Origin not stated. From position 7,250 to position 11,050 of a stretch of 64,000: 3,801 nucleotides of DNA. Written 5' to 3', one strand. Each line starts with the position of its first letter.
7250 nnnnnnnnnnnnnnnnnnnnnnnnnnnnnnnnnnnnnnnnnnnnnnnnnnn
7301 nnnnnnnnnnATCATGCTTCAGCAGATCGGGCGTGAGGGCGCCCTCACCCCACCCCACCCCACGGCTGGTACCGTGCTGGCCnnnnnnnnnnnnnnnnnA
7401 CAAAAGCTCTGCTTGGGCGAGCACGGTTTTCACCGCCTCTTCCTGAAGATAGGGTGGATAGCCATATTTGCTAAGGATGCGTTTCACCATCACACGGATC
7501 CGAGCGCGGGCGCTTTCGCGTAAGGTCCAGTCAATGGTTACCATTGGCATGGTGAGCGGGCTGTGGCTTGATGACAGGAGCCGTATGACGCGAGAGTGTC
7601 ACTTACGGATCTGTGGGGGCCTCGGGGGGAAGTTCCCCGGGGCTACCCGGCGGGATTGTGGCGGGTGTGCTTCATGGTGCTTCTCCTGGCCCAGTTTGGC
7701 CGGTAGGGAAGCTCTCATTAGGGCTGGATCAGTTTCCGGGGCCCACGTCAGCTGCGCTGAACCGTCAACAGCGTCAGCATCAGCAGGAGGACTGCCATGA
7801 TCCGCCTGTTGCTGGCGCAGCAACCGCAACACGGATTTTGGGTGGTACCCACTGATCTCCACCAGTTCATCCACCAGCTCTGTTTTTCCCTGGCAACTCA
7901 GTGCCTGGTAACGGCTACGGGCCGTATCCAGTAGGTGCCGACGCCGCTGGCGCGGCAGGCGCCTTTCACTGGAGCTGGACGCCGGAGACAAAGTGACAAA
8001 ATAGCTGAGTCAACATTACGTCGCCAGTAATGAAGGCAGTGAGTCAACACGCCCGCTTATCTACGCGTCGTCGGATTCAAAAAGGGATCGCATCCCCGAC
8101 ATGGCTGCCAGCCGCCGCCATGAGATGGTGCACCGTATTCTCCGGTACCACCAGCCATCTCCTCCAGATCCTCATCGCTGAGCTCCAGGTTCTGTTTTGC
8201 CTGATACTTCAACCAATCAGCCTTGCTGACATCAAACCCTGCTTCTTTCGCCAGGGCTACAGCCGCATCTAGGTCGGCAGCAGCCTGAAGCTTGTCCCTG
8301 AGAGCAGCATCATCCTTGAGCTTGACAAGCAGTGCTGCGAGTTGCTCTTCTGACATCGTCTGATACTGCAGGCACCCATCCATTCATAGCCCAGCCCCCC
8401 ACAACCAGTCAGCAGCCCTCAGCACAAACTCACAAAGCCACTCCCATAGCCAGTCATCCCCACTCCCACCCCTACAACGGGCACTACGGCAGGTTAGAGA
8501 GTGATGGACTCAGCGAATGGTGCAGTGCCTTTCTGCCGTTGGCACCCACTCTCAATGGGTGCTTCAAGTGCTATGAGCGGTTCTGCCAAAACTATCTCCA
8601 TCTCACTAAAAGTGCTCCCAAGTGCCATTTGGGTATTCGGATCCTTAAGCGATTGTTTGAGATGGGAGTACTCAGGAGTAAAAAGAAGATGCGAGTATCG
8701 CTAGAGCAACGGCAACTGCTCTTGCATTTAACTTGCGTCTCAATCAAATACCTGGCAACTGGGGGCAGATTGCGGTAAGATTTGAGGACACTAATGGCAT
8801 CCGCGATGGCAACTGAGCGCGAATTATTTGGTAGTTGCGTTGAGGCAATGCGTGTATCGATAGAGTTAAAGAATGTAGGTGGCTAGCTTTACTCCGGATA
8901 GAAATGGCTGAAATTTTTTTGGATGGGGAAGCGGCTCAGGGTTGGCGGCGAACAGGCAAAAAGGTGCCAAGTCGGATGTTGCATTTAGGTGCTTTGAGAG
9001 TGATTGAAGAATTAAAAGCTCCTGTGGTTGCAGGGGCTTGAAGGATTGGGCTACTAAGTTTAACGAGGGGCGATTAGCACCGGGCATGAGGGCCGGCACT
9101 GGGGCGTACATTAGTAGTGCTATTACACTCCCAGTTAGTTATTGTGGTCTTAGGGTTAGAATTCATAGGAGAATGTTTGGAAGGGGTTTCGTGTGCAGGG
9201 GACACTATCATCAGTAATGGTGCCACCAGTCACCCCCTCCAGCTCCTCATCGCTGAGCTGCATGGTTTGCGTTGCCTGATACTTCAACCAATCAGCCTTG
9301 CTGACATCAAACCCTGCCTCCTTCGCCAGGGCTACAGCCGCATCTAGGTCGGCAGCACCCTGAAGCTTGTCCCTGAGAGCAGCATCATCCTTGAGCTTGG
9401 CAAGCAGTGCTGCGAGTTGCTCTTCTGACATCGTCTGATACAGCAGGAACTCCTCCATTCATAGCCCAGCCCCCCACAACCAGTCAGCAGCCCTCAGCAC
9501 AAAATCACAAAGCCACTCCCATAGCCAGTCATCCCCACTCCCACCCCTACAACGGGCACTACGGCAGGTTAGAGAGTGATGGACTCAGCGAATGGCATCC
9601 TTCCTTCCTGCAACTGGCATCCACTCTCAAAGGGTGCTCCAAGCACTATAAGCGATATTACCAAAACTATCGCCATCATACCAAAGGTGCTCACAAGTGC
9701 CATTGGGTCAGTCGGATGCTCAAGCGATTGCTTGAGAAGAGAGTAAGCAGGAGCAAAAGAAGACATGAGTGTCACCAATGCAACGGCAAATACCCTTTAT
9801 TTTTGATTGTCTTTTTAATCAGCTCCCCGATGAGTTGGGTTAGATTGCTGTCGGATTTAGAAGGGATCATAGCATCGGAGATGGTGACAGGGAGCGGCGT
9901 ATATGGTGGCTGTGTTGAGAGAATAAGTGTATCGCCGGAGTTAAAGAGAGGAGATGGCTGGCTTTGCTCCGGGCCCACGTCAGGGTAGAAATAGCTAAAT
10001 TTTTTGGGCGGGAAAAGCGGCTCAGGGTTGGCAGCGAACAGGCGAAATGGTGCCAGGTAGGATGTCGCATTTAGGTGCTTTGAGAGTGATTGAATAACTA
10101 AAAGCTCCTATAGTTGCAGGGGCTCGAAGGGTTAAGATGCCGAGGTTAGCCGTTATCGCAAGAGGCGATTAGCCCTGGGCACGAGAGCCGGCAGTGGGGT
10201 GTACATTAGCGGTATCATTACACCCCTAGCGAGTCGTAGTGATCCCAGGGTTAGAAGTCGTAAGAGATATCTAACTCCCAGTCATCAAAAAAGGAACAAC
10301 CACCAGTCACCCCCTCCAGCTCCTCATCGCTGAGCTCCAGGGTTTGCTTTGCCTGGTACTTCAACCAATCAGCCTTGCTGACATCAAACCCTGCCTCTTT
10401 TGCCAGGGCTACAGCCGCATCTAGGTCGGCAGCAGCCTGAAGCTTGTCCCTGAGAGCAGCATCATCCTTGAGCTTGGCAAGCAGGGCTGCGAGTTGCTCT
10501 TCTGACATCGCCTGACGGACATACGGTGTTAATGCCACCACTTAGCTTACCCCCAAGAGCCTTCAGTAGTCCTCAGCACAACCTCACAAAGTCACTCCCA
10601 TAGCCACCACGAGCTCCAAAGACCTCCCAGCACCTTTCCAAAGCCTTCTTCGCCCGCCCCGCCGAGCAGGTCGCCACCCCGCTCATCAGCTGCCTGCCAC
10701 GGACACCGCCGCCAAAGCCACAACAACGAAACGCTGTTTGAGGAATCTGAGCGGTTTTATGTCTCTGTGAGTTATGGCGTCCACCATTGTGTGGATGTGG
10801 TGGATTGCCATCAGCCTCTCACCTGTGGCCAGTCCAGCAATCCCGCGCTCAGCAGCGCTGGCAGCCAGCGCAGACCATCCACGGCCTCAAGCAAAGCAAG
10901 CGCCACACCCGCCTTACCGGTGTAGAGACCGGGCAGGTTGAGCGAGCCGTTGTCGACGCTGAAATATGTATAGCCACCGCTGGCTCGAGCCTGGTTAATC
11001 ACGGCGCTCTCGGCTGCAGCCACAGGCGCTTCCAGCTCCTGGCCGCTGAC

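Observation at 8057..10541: Precursor genes form a ~1.09-kb tandem cassette: homogenised leader and 5' region, scrambled core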

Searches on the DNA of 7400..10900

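Call 50: search_rna_families(source=window, start=7400, end=10900, threshold=evalue, max_evalue=1)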
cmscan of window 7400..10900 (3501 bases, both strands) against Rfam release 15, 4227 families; matches with E-value up to 1: 2.
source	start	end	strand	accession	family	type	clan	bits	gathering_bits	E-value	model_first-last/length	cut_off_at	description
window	7576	7651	+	RF00029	Intron_gpII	Intron;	-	48.3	40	1.1e-07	1-77/77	no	Group II catalytic intron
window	7577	7614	+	RF04356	Plastid-ndhA-ndhB-1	Intron;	CL00155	22.2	61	0.09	8-45/49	no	Plastid-ndhA-ndhB-1 group II-D5 intron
